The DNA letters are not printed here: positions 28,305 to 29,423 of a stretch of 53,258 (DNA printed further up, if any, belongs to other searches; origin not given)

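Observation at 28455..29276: Fused tandem AdoMetDC-like pseudo-dimer with a single surviving pyruvoyl-forming site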

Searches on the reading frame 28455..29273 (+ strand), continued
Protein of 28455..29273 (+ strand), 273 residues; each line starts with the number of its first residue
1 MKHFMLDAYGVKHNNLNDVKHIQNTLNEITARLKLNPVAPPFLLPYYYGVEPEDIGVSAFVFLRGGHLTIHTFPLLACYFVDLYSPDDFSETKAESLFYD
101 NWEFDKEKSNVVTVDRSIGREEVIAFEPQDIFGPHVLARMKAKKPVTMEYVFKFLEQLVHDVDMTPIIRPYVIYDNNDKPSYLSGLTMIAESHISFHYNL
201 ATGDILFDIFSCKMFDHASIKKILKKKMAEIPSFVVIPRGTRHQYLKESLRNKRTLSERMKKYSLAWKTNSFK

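Call 19: find_encoding_contigs(protein=P0019, flank=10000, max_places=2)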
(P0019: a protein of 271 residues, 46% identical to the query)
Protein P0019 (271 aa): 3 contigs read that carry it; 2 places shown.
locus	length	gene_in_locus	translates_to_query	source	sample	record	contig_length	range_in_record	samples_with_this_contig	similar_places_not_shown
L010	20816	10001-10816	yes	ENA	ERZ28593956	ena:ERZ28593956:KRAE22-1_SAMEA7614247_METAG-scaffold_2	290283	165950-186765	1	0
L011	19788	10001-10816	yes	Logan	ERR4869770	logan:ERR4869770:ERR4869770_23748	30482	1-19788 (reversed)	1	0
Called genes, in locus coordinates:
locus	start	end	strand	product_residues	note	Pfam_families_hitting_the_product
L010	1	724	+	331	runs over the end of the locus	PF01368:DHH, PF02272:DHHA1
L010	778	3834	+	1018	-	PF02811:PHP, PF07733:DNA_pol3_alpha, PF17657:DNA_pol3_finger, PF14579:HHH_6, PF01336:tRNA_anti-codon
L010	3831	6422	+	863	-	PF02739:5_3_exonuc_N, PF01367:5_3_exonuc, PF22619:DNA_polI_exo1, PF00476:DNA_pol_A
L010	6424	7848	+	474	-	PF01149:Fapy_DNA_glyco, PF06831:H2TH, PF06827:zf-FPG_IleRS (weak), PF01121:CoaE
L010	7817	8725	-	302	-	-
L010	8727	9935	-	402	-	PF25888:WHD_DnaB, PF07261:DnaB_2 (faint)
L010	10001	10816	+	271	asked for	PF02675:AdoMet_dc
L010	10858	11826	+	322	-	PF00365:PFK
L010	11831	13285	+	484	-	PF00224:PK, PF02887:PK_C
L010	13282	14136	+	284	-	PF00480:ROK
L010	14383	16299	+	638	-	PF07973:tRNA_SAD, PF00587:tRNA-synt_2b, PF03129:HGTP_anticodon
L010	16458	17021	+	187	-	PF05198:IF3_N, PF00707:IF3_C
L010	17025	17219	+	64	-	PF01632:Ribosomal_L35p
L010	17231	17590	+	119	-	PF00453:Ribosomal_L20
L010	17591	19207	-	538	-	PF06160:EzrA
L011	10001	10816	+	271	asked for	PF02675:AdoMet_dc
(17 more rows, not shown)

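Call 21: find_related_loci(query=A1, collection=genome_contigs, flank=10000)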
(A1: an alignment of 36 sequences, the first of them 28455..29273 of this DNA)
Query A1 (273 aa) in genome_contigs; peptide patterns used: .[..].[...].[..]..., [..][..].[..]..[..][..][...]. (x = any residue, [..] = any of these).
600 stretches matched a pattern (row limit reached: there are more); 448 encode a relative of the query (tblastn E <= 1e-3); the best 80 are kept; 80 distinct loci.
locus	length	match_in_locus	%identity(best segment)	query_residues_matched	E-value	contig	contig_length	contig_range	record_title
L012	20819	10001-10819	93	1-273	1e-176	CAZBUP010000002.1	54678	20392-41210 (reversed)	MAG TPA_asm: uncultured Staphylococcaceae bacterium isolate binchicken_co269_220 genome assembly, contig: NODE_516_lengt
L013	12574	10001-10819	85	1-273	8e-163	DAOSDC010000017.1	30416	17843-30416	MAG TPA_asm: Bacilli bacterium isolate AMR_MDS_1841 NODE_724_length_30416_cov_5.940417, whole genome shotgun sequence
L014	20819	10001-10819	82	1-273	5e-157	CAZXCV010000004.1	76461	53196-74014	MAG TPA_asm: uncultured Staphylococcaceae bacterium isolate SRP090828_co4_175 genome assembly, contig: NODE_41_length_76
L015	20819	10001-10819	80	1-273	2e-154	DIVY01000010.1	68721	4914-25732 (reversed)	MAG TPA_asm: Bacillales bacterium UBA6120 UBA6120_contig_18127, whole genome shotgun sequence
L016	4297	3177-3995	54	1-273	1e-97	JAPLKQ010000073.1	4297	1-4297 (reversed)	MAG: Bacillota bacterium isolate LacPavin_0818_WC55_MAG_47_6 LacPavin_0818_WC55_scaffold_295365, whole genome shotgun se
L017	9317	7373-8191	54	1-273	2e-96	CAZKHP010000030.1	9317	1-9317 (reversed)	MAG TPA_asm: uncultured Staphylococcaceae bacterium isolate SRP089250_co1_178 genome assembly, contig: NODE_13560_length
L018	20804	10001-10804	52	1-273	6e-89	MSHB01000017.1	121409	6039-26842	MAG: Mollicutes bacterium Phil14 707_L1_merged_contig_475, whole genome shotgun sequence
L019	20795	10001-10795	51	1-270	6e-88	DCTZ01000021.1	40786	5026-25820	MAG TPA_asm: Bacillales bacterium UBA1427 UBA1427_contig_1363, whole genome shotgun sequence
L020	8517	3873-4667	50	1-270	2e-85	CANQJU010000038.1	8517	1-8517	MAG: uncultured Bacilli bacterium isolate Lapin-026__bin89 genome assembly, contig: Lapin-026__NODE_10755_length_8517_co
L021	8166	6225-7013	50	1-268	5e-85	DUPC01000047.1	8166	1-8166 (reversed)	MAG TPA_asm: Acholeplasmataceae bacterium isolate AS08sgBPME_277 198947_AS08, whole genome shotgun sequence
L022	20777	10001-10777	47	2-261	3e-76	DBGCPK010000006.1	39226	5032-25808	MAG TPA_asm: Bacilli bacterium isolate MAG11536 contig6, whole genome shotgun sequence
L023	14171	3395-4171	46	2-261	1e-74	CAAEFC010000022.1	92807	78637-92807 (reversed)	MAG TPA_asm: Bacilli bacterium, isolate HGM10897, WGS project CAAEFC010000000 data, contig: ERS396532_100_k85_46324, who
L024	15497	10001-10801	42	1-268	1e-72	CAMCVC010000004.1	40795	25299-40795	MAG: Staphylococcus epidermidis isolate ME-08apr19-191 genome assembly, contig: ME-08apr19-C1968, whole genome shotgun s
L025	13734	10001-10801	44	1-268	5e-72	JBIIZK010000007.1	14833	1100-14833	MAG: Bacilli bacterium isolate ME2006-05-15D7_3300044846_group2_bin41 Rohwer_bin1437_scaffold_3222_c1, whole genome shot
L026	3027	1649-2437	42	1-270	8e-72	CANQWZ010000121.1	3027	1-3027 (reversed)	MAG: uncultured Bacilli bacterium isolate Lapin-020__bin112 genome assembly, contig: Lapin-020__NODE_51574_length_3027_c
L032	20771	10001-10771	43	1-257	1e-69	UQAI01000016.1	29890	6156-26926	uncultured Mollicutes bacterium isolate UMGS75 genome assembly, contig: NODE_277_length_29890_cov_9.654734, whole genome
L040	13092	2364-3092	44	1-244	1e-68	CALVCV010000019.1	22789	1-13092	MAG: uncultured Bacilli bacterium isolate BRZ_BF__bin145 genome assembly, contig: BRZ_BF__NODE_3019_length_22789_cov_10.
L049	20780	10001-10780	41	1-261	7e-67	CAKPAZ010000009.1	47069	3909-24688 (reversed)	MAG: uncultured Bacilli bacterium isolate REFINED_METABAT215_TOP10_CONTIGS_1500_ASSEMBLY_K77_MERGED__Hadza_MoBio_hadza-I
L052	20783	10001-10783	44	1-268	2e-71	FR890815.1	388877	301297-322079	Staphylococcus sp. CAG:324 genomic scaffold, scf15, whole genome shotgun sequence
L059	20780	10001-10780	41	1-261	9e-66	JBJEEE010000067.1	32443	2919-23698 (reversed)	MAG: Bacilli bacterium isolate LOHA10_bin.030 NODE_381_length_32443_cov_6.086730, whole genome shotgun sequence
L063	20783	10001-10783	40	1-268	2e-65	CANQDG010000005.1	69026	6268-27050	MAG: uncultured Bacilli bacterium isolate Lapin-005__bin89 genome assembly, contig: Lapin-005__NODE_448_length_69026_cov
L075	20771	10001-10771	39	3-261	4e-61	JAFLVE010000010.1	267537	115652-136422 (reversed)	MAG: Clostridiales bacterium isolate HAN097 Seq1, whole genome shotgun sequence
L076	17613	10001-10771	41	3-259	8e-61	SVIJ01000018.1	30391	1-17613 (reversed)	MAG: Clostridiales bacterium isolate SIG406 NODE_31012_length_30391_cov_2.109404, whole genome shotgun sequence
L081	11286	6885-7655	38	3-259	2e-58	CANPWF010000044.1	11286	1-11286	MAG: uncultured Clostridia bacterium isolate Lapin-001__bin15 genome assembly, contig: Lapin-001__NODE_5306_length_11286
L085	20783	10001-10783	38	1-270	2e-56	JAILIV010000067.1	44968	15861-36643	MAG: Bacilli bacterium isolate RUI159 k141_3039061_flag=0_multi=29.7927_len=44968, whole genome shotgun sequence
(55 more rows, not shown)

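Call 26: search_protein_families(library=pfam, proteins=[L017:6461-7372:+, L085:4690-6936:+, L075:6848-7753:+, L081:4627-6870:+, L076:2969-4111:+, L032:7880-9043:+], max_evalue=0.01)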
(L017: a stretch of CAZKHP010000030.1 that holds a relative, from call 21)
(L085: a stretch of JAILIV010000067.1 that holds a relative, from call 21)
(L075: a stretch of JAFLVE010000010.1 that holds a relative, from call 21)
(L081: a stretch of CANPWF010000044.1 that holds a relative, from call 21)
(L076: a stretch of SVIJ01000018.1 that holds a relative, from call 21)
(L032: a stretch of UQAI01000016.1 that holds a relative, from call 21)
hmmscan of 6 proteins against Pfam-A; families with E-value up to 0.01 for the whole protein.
L017:6461-7372:+ (303 aa): 1 family
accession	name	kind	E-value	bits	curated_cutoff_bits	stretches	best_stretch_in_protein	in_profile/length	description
PF00491.26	Arginase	-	1e-74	252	22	1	19-292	1-277/280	Arginase family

L085:4690-6936:+ (748 aa): 2 families
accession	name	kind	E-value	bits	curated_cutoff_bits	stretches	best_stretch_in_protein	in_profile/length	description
PF15898.10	PRKG1_interact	-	0.0064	17.5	32.4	1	553-622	24-94/101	cGMP-dependent protein kinase interacting domain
PF06810.17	Phage_scaffold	-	0.0069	16.8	35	1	550-678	30-146/170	Phage capsid assembly scaffolding protein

L075:6848-7753:+ (301 aa): 1 family
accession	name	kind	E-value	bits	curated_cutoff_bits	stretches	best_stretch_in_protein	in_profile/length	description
PF13614.12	AAA_31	-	0.0025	18.2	27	0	1-46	1-41/177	AAA domain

L081:4627-6870:+ (747 aa): 0 families

L076:2969-4111:+ (380 aa): 1 family
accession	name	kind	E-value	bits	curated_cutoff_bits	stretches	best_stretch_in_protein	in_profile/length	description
PF13676.11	TIR_2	-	6.7e-08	33.5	28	1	25-114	1-82/122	TIR domain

L032:7880-9043:+ (387 aa): 3 families
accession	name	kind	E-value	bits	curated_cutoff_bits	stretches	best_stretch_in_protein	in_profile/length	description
PF12832.13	MFS_1_like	-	1.5e-30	106.9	25.2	1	21-330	14-342/373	MFS_1 like family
PF07690.21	MFS_1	-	2.3e-23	83.1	33.4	2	14-340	4-345/347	Major Facilitator Superfamily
PF01306.25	LacY_symp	-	8.5e-06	25.2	24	1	15-380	16-400/413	LacY proton/sugar symporter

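Call 27: search_protein_families(library=ncbifam, proteins=[L017:6461-7372:+, L018:9084-10001:+, L085:4690-6936:+, L075:6848-7753:+, L081:4627-6870:+], max_evalue=0.01)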
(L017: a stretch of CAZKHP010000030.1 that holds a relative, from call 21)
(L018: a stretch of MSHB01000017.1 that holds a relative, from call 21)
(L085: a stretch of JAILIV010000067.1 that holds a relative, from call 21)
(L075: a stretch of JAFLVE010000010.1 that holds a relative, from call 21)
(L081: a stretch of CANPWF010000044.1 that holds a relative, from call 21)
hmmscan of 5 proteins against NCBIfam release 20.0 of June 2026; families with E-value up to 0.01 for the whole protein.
L017:6461-7372:+ (303 aa): 5 families
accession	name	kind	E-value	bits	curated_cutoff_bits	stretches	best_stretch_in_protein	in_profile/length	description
NF002564.0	PRK02190.1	subfamily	2.9e-60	204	302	1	13-300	27-305/307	agmatinase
TIGR01230.1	agmatinase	equivalog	8.3e-59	199.5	174.3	1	15-294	9-274/275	agmatinase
TIGR01227.1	hutG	equivalog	5.1e-42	144.2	229.15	1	14-293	30-306/307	formimidoylglutamase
TIGR01229.1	rocF_arginase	equivalog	1.1e-32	113.5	227.6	1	65-281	49-281/300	arginase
NF010347.0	PRK13775.1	equivalog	7.1e-15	55.1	381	1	37-290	70-321/331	formimidoylglutamase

L018:9084-10001:+ (305 aa): 5 families
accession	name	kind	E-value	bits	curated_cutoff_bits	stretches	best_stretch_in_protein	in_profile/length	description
TIGR01230.1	agmatinase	equivalog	1.3e-56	192.3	174.3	1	23-297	10-274/275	agmatinase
NF002564.0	PRK02190.1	subfamily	1.9e-56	191.5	302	1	17-300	24-302/307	agmatinase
TIGR01227.1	hutG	equivalog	1.9e-37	129.2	229.15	1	22-294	31-304/307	formimidoylglutamase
TIGR01229.1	rocF_arginase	equivalog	7.1e-30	104.4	227.6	1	52-283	32-280/300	arginase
NF010347.0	PRK13775.1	equivalog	2.2e-13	50.2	381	1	44-290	70-318/331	formimidoylglutamase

L085:4690-6936:+ (748 aa): 0 families

L075:6848-7753:+ (301 aa): 2 families
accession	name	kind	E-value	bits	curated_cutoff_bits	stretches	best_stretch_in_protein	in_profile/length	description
NF047398.1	AAA_KGGVGR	domain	2.1e-12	47.8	90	1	2-193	3-189/190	KGGVGR-motif variant AAA ATPase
NF041546.1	ParA_partition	equivalog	0.0083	15.7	180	0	4-44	2-37/203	ParA family partition ATPase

L081:4627-6870:+ (747 aa): 0 families

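Call 39: predict_structure(alignment_id=A2)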
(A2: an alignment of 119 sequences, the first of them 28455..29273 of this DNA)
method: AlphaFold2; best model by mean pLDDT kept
length: 273 residues; sequences in the alignment: 119
mean_pLDDT: 91.2   pTM: 0.90
mean pLDDT of the five models: 91.2, 90.4, 89.8, 89.7, 89.5
residues with pLDDT >= 90: 197; 70-90: 55; 50-70: 21; < 50: 0
segments of 3 or more residues with pLDDT < 50: none
pLDDT, mean of each block of 10 residues (from residue 1): 95 85 97 98 82 84 98 91 97 97 93 94 91 93 97 96 90 98 96 96 97 90 97 95 64 71 84 75
secondary structure, 60 per line:
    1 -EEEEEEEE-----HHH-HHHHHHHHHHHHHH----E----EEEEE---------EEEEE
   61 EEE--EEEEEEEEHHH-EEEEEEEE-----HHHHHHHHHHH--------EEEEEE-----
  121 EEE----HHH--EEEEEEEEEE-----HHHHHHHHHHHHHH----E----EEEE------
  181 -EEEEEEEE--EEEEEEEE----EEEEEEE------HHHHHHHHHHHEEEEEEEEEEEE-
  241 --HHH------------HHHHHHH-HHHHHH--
elements in order: E2-9 H19-32 E42-46 E56-63 E66-73 E78-85 H91-101 E110-115 E121-123 E133-142 H148-161 E171-174 E182-189 E192-199 E204-210 H217-227 E228-239 H258-264 H266-271
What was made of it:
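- On AdoMetDC fold superfamily (Pfam PF02675): AF2 pLDDT is 91.2 (call 39).
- Checked: AlphaFold2 on a 119-sequence alignment gives mean pLDDT 91.2 and pTM 0.90, with the same secondary-structure pattern repeated twice (call 39).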

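Call 41: search_protein_representatives(alignment_id=A2)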
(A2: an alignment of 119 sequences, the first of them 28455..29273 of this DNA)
Query: 119 sequences, 268 profile positions. Proteins with E-value up to 0.001 (for the whole library): 3496; up to 1e-10: 753; up to 1e-30: 76. The best 150 are listed.
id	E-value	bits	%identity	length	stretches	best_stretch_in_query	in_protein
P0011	2.1e-107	374.8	-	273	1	1-267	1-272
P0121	2.6e-105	367.9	-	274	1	1-267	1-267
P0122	6.7e-98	343.6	-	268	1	2-266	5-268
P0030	7.1e-98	343.5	-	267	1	1-266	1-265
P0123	1.6e-93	329.2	-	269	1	1-266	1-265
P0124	2.3e-89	315.6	-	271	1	1-266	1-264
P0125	5.0e-89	314.5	-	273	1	1-266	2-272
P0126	1.2e-87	309.9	-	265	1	1-266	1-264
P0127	2.6e-86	305.5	-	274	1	1-265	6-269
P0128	1.4e-85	303.2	-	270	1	2-266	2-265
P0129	6.3e-85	301.0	-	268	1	1-266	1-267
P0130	6.3e-83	294.5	-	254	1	1-247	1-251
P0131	7.3e-83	294.3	-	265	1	1-266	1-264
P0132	7.5e-83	294.2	-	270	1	1-266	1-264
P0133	2.9e-81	289.0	-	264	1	1-258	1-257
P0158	2.8e-44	167.7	-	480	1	1-245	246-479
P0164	3.2e-40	154.4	-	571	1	2-244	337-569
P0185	8.9e-34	133.3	-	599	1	1-256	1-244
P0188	2.2e-32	128.7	-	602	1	2-254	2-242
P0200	1.6e-28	116.1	-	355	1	2-243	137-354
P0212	1.7e-25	106.2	-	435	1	2-175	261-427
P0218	1.6e-24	102.9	-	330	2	174-257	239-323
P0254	1.3e-21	93.4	-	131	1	3-116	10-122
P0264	3.4e-21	92.1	-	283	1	128-249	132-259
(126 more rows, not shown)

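Call 44: fold_search(model_id=the predicted structure, library=pdb)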
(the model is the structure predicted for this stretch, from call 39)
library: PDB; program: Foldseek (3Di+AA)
matches with E <= 10: 826; with E <= 0.001: 10
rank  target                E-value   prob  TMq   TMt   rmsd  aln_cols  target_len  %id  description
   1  1tmi_A                3.6e-06  1.00  0.36  0.80   1.8       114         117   20  Structure of Thermotoga maritima S63A non-processing mutant S-adenosylmethionine decarboxylase (released 2004-06-29)
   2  1vr7_B                9.7e-06  1.00  0.37  0.81   1.7       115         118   20  Crystal structure of S-adenosylmethionine decarboxylase proenzyme (TM0655) from THERMOTOGA MARITIMA at 1.2 A resolutio (released 2005-03-15)
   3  1vr7_A                1.2e-05  1.00  0.36  0.79   1.8       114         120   20  Crystal structure of S-adenosylmethionine decarboxylase proenzyme (TM0655) from THERMOTOGA MARITIMA at 1.2 A resolutio (released 2005-03-15)
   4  1tlu_A                1.3e-05  1.00  0.36  0.81   1.8       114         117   20  Crystal Structure of Thermotoga maritima S-adenosylmethionine decarboxylase (released 2004-06-29)
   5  1msv_A                9.0e-05  1.00  0.40  0.35   7.7       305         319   10  The S68A S-adenosylmethionine decarboxylase proenzyme processing mutant. (released 2003-03-11)
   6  6y2r_B                1.4e-04  0.99  0.22  0.18  17.8       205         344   10  Escherichia coli R255A RnlA endoribonuclease (single alanine mutant of RnlA) (released 2021-05-12)
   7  1jl0_B                2.7e-04  1.00  0.43  0.39   7.4       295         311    9  Structure of a Human S-Adenosylmethionine Decarboxylase Self-processing Ester Intermediate and Mechanism of Putrescine (released 2001-08-22)
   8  6y2s_A                3.9e-04  0.97  0.22  0.19  17.6       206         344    9  Escherichia coli R318A RnlA endoribonuclease (single alanine mutant of RnlA) (released 2021-03-31)
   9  9mhr_C                3.9e-04  0.80  0.21  0.25  14.5       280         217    9  G169L variant of Coproheme Decarboxylase from Streptomyces Coelicolor in complex with Monovinyl, Monopropionate Deuter (released 2025-10-22)
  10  6y2p_A                7.4e-04  0.89  0.24  0.19  21.2       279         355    8  Escherichia coli RnlA-RnlB Toxin-Antitoxin System. (released 2021-04-14)
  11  6y2r_A                1.1e-03  0.91  0.21  0.17  17.8       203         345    9  Escherichia coli R255A RnlA endoribonuclease (single alanine mutant of RnlA) (released 2021-05-12)
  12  9mhr_E                1.2e-03  0.60  0.21  0.24  14.8       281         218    9  G169L variant of Coproheme Decarboxylase from Streptomyces Coelicolor in complex with Monovinyl, Monopropionate Deuter (released 2025-10-22)
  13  3c6m_B                1.5e-03  0.96  0.25  0.20  14.6       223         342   13  Crystal structure of human spermine synthase in complex with spermine and 5-methylthioadenosine (released 2008-02-19)
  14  6y2q_A                1.6e-03  0.85  0.20  0.17  17.0       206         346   10  Escherichia coli RnlA endoribonuclease (released 2021-05-12)
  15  9miq_A                1.8e-03  0.69  0.22  0.26  14.5       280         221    9  Wild-type Coproheme Decarboxylase from Streptomyces Coelicolor in complex with Monovinyl, Monopropionate Deuteroheme (released 2025-10-22)
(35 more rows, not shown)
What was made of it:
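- On AdoMetDC fold superfamily (Pfam PF02675): Foldseek hits are 1tmi, 1vr7 and 1tlu with target TM 0.80 and rmsd 1.8 A, and human 1msv/1jl0 with prob 1.00 (call 44).
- Closest known: Eukaryotic class 2 AdoMetDC. Same: Foldseek aligns about 300 columns with probability 1.00 (call 44).
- Closest known: Class 1b AdoMetDC. Same: It is the best structural match for each module (target TM 0.80, rmsd 1.8 A, call 44).
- Checked: Foldseek finds T. maritima AdoMetDC (1tmi, 1vr7, 1tlu; target TM 0.80, rmsd 1.8 A) and human AdoMetDC over about 300 columns (1msv, 1jl0; prob 1.00) (call 44).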
